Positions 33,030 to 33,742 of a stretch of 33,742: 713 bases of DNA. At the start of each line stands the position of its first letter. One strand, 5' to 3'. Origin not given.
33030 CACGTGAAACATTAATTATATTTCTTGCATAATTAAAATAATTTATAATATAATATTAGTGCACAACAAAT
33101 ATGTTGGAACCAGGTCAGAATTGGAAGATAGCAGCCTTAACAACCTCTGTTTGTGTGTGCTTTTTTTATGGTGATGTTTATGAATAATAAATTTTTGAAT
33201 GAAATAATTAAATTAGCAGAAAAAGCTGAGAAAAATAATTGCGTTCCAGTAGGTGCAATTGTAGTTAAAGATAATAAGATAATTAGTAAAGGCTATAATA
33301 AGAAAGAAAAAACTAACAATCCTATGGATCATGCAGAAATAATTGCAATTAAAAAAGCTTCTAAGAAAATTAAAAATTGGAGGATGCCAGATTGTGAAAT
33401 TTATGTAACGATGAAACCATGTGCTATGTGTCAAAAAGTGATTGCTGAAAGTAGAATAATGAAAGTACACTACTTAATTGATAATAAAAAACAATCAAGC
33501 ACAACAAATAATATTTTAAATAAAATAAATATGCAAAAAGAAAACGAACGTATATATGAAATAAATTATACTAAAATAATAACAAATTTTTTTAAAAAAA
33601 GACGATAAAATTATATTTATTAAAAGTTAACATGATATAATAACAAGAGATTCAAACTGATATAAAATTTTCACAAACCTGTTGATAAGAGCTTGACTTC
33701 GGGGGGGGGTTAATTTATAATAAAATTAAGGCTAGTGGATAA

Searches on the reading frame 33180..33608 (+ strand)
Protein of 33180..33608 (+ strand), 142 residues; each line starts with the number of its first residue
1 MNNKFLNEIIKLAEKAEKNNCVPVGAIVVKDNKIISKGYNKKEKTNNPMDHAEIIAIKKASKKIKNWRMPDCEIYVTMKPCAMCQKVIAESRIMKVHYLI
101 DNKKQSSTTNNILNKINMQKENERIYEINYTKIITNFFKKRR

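Call 23: find_homologous_proteins(query=window:33180-33608:+, max_evalue=1e-10)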
Query window:33180-33608:+ (142 aa): 627 proteins with E <= 1e-10 among 723 candidates; the best 120 are listed.
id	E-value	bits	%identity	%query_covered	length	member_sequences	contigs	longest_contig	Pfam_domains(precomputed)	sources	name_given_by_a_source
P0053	9.7e-85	299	100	100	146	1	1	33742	PF00383.30,PF14437.13,PF14439.13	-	-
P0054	4.2e-67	242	80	100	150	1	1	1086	PF00383.30,PF14437.13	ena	-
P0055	1.2e-64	234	80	94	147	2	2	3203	PF00383.30,PF14437.13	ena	-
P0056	1.3e-48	182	60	100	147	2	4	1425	PF00383.30,PF14437.13,PF14439.13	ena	-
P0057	8.8e-48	179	60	100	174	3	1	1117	PF00383.30,PF14437.13,PF14439.13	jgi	-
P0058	1.9e-47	178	60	100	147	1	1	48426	PF00383.30,PF14437.13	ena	-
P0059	2.1e-47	178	62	100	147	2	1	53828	PF00383.30,PF14437.13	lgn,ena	-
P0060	1.1e-45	173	57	94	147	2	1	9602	PF00383.30,PF14437.13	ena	-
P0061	5.1e-45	170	62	96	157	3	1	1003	PF00383.30,PF14437.13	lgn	-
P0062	2.1e-43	165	61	96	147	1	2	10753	PF00383.30,PF14437.13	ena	-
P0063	2.9e-43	165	58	100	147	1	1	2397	PF00383.30,PF14437.13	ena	-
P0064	2.1e-42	162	58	98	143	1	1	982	PF00383.30,PF14437.13,PF14439.13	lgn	-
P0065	1.9e-41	159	60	99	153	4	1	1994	PF00383.30,PF14437.13,PF14439.13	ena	-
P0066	7.4e-41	157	58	98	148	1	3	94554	PF00383.30,PF14437.13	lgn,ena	-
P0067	8.7e-41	157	56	100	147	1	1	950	PF00383.30,PF14437.13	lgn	-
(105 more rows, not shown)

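Call 24: find_encoding_contigs(protein=P0055, flank=5000, max_places=4)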
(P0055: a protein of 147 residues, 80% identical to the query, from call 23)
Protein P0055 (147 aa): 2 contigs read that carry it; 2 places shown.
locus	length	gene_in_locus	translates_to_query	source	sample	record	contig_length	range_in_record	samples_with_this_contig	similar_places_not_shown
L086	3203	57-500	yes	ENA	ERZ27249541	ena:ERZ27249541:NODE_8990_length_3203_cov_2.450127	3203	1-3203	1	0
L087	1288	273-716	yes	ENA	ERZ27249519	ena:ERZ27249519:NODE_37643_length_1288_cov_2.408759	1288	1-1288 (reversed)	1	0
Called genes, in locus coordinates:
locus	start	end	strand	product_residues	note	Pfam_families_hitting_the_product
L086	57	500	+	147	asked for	PF00383:dCMP_cyt_deam_1, PF14437:MafB19-deam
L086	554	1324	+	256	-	PF06068:TIP49 (faint), PF05496:RuvB_N (faint), PF13177:DNA_pol3_delta2, PF00004:AAA, PF07728:AAA_5 (weak), PF13401:AAA_22 (weak), PF21960:RCF1-5-like_lid (weak), PF22608:DNAX_ATPase_lid, +2 more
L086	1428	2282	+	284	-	-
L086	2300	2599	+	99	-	PF02575:YbaB_DNA_bd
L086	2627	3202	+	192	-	?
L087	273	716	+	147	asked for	PF00383:dCMP_cyt_deam_1, PF14437:MafB19-deam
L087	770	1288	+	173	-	?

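Call 25: find_encoding_contigs(protein=P0054, flank=5000, max_places=4)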
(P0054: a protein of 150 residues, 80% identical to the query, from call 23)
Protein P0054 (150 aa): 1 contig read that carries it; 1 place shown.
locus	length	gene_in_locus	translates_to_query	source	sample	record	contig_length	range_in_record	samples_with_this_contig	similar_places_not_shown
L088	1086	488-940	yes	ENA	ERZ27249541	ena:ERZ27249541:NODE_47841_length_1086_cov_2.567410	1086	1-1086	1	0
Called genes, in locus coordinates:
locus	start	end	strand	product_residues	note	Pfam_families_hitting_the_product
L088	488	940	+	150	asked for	PF00383:dCMP_cyt_deam_1, PF14437:MafB19-deam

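Call 26: find_encoding_contigs(protein=P0059, flank=5000, max_places=3)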
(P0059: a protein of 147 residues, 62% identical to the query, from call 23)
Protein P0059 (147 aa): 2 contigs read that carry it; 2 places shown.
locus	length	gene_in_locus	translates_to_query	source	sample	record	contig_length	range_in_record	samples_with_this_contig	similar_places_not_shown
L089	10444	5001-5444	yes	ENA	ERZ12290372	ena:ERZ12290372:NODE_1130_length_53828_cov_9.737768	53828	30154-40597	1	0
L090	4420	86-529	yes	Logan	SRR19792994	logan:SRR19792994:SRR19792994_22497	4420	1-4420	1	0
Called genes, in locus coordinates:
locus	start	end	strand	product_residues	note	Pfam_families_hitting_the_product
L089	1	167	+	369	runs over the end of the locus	PF02463:SMC_N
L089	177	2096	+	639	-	PF02518:HATPase_c, PF00204:DNA_gyraseB, PF01751:Toprim, PF00986:DNA_gyraseB_C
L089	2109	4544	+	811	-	PF00521:DNA_topoisoIV, PF03989:DNA_gyraseA_C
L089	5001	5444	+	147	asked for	PF00383:dCMP_cyt_deam_1, PF14437:MafB19-deam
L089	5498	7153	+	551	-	PF05496:RuvB_N (faint), PF13177:DNA_pol3_delta2, PF00004:AAA, PF07728:AAA_5 (faint), PF13401:AAA_22 (faint), PF21960:RCF1-5-like_lid (faint), PF22608:DNAX_ATPase_lid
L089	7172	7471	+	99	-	PF02575:YbaB_DNA_bd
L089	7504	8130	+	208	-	PF21176:RecR_HhH, PF02132:RecR_ZnF (weak), PF01751:Toprim, PF13662:Toprim_4, PF21175:RecR_C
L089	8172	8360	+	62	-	PF07441:BofA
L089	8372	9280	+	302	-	PF13177:DNA_pol3_delta2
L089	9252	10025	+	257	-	PF04468:PSP1, PF28472:PSP1_3rd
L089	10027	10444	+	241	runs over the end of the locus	PF05971:Methyltransf_10, PF05175:MTS, PF02475:TRM5-TYW2_MTfase (weak), PF13847:Methyltransf_31, PF02390:Methyltransf_4 (faint), PF13649:Methyltransf_25 (weak), PF01170:UPF0020 (weak), PF07669:Eco57I (weak), +1 more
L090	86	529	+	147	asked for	PF00383:dCMP_cyt_deam_1, PF14437:MafB19-deam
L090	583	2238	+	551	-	PF05496:RuvB_N (faint), PF13177:DNA_pol3_delta2, PF00004:AAA, PF07728:AAA_5 (faint), PF13401:AAA_22 (faint), PF21960:RCF1-5-like_lid (faint), PF22608:DNAX_ATPase_lid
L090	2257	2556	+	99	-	PF02575:YbaB_DNA_bd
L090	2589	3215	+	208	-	PF21176:RecR_HhH, PF02132:RecR_ZnF (weak), PF01751:Toprim, PF13662:Toprim_4, PF21175:RecR_C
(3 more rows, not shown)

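Call 65: find_homologous_proteins(query=L086:554-1324:+, max_evalue=1e-40)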
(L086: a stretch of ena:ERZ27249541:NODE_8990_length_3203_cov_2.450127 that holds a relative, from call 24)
Query L086:554-1324:+ (256 aa): 7983 proteins with E <= 1e-40 among 8000 candidates; the best 120 are listed.
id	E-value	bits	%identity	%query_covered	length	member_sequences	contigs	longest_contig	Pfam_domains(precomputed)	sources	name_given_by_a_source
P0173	4.2e-162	555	100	100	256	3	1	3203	PF06068.20,PF13604.13,PF25361.2,PF00004.36,PF13401.13,PF22608.3,PF21960.3,PF05496.19,PF13177.13,PF07728.21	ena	-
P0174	1.2e-129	449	81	98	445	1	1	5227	PF07724.21,PF00004.36,PF22608.3,PF05496.19,PF13177.13,PF07728.21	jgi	-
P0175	3.8e-121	421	75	98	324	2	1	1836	PF06068.20,PF00004.36,PF13401.13,PF22608.3,PF05496.19,PF13177.13,PF07728.21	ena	-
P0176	2.0e-107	376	76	87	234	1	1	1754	PF06068.20,PF13604.13,PF13245.13,PF00004.36,PF13401.13,PF22608.3,PF05496.19,PF07728.21,PF05970.21,PF07724.21,PF21960.3,PF13177.13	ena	-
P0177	6.6e-105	368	68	95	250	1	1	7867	PF06068.20,PF00004.36,PF13401.13,PF22608.3,PF05496.19,PF13177.13,PF07728.21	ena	-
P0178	9.9e-104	364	68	98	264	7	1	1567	PF06068.20,PF13604.13,PF00004.36,PF13401.13,PF22608.3,PF21960.3,PF05496.19,PF13177.13,PF07728.21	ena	-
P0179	3.6e-103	363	64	100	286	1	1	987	PF06068.20,PF13604.13,PF13245.13,PF00004.36,PF13401.13,PF22608.3,PF21960.3,PF05496.19,PF13177.13,PF07728.21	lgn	-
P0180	3.8e-103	362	65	100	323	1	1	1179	PF06068.20,PF00004.36,PF22608.3,PF05496.19,PF13177.13,PF07728.21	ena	-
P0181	2.0e-102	360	62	100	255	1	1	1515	PF16193.12,PF00004.36,PF13401.13,PF22608.3,PF21960.3,PF05496.19,PF13177.13,PF07728.21,PF03215.22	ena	-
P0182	2.6e-102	360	66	95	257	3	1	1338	PF00004.36,PF13401.13,PF22608.3,PF21960.3,PF05496.19,PF13177.13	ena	-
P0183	5.4e-102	359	67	95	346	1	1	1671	PF16193.12,PF06068.20,PF00004.36,PF22608.3,PF21960.3,PF05496.19,PF13177.13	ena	-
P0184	6.9e-102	358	67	95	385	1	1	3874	PF06068.20,PF13604.13,PF25361.2,PF00004.36,PF13401.13,PF22608.3,PF21960.3,PF05496.19,PF13177.13,PF07728.21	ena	-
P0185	7.0e-102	358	68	95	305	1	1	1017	PF06068.20,PF00004.36,PF13401.13,PF22608.3,PF21960.3,PF05496.19,PF13177.13,PF07728.21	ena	-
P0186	7.5e-102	358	67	95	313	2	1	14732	PF06068.20,PF13245.13,PF00004.36,PF22608.3,PF21960.3,PF05496.19,PF13177.13,PF07728.21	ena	-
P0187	2.6e-101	356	68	95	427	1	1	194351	PF12169.14,PF00004.36,PF22608.3,PF21960.3,PF05496.19,PF13177.13,PF07728.21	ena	-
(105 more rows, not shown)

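Call 66: find_encoding_contigs(protein=P0174, flank=5000, max_places=3)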
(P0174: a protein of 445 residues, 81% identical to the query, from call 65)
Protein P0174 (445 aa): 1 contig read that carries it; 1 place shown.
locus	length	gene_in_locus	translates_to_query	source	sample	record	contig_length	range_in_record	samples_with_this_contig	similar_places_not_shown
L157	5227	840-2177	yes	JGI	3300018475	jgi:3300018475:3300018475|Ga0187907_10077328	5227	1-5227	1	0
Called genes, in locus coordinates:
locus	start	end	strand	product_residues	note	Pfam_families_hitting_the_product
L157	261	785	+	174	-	PF00383:dCMP_cyt_deam_1, PF14437:MafB19-deam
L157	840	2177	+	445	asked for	PF05496:RuvB_N (faint), PF13177:DNA_pol3_delta2, PF00004:AAA, PF07724:AAA_2 (faint), PF07728:AAA_5 (weak), PF22608:DNAX_ATPase_lid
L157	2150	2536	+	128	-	-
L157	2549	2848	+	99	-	PF02575:YbaB_DNA_bd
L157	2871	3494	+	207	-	PF21176:RecR_HhH, PF02132:RecR_ZnF (weak), PF01751:Toprim, PF13662:Toprim_4, PF21175:RecR_C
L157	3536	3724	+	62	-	PF07441:BofA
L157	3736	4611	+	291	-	PF13177:DNA_pol3_delta2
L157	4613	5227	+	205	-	?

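Call 67: find_encoding_contigs(protein=P0175, flank=5000, max_places=3)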
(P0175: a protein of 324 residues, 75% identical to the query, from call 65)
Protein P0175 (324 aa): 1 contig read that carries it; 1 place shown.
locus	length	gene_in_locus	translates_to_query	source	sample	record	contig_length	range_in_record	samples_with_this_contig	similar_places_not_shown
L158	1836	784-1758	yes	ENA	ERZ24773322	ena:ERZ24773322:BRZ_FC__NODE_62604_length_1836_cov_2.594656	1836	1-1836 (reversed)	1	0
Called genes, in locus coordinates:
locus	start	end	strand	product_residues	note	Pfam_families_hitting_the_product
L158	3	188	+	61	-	?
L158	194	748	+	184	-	PF00383:dCMP_cyt_deam_1, PF14437:MafB19-deam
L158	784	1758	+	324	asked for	PF05496:RuvB_N (faint), PF06068:TIP49 (faint), PF13177:DNA_pol3_delta2, PF00004:AAA, PF07728:AAA_5 (faint), PF13401:AAA_22 (faint), PF22608:DNAX_ATPase_lid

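Call 68: find_encoding_contigs(protein=P0176, flank=5000, max_places=3)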
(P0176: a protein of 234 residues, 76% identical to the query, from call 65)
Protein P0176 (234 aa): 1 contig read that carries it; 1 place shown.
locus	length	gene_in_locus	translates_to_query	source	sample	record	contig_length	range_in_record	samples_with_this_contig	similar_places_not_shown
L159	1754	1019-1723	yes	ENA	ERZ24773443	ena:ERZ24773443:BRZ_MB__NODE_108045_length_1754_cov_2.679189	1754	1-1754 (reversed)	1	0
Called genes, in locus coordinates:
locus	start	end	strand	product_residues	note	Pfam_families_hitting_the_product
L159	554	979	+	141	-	PF00383:dCMP_cyt_deam_1, PF14437:MafB19-deam, PF14439:Bd3614-deam (weak)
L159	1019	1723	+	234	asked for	PF13177:DNA_pol3_delta2, PF13245:AAA_19 (weak), PF13604:AAA_30 (weak), PF00004:AAA, PF07728:AAA_5 (weak), PF13401:AAA_22 (weak), PF22608:DNAX_ATPase_lid (weak), PF21960:RCF1-5-like_lid (weak), +4 more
